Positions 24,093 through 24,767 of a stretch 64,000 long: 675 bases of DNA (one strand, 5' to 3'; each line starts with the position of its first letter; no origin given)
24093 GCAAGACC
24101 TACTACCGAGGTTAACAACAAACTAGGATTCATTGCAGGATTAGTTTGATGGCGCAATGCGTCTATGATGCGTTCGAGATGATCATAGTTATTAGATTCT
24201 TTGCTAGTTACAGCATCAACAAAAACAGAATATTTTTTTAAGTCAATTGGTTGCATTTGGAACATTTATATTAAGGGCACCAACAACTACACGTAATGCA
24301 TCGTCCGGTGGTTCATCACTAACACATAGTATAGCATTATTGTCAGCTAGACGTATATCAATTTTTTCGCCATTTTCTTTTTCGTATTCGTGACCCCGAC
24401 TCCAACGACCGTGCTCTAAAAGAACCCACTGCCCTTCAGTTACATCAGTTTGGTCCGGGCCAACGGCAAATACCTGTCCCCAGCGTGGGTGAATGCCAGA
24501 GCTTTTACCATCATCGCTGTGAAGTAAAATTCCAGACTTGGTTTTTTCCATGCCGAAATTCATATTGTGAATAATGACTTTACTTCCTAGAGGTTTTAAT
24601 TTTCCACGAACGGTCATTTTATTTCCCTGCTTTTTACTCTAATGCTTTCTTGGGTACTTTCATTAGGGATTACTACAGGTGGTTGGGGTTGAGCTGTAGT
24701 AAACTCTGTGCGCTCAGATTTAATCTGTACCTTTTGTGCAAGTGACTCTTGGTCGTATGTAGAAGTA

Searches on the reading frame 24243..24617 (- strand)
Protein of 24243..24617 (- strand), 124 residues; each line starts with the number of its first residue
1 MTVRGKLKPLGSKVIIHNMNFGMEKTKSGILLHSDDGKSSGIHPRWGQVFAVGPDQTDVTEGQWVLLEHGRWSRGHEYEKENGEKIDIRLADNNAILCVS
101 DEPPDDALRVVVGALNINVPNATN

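Call 7: search_protein_families(library=ncbifam, proteins=[window:24243-24617:-])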
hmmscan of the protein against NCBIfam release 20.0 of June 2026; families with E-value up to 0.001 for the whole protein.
window:24243-24617:- (124 aa): 4 families
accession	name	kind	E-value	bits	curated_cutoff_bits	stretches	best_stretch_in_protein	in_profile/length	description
NF001534.0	PRK00364.2-5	equivalog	3.5e-05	23.7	120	1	7-66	2-55/94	co-chaperone GroES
NF001530.0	PRK00364.1-6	equivalog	0.00016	21.5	136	1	5-65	9-63/104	co-chaperone GroES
NF001531.0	PRK00364.2-2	subfamily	0.00026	20.9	96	1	6-59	2-50/94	co-chaperone GroES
NF001537.0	PRK00364.3-3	equivalog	0.00031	20.9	109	1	6-68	2-59/86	co-chaperone GroES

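Call 27: search_protein_families(library=phrogs, proteins=[window:24243-24617:-], max_evalue=0.001)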
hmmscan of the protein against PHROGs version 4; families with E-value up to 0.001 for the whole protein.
window:24243-24617:- (124 aa): 2 families
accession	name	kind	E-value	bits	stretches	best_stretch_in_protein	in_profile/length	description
phrog_931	-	head and packaging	9e-14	52.3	1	6-100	5-107/109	head morphogenesis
phrog_3188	-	other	2.1e-05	25.3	1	6-85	2-82/96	co-chaperonin GroES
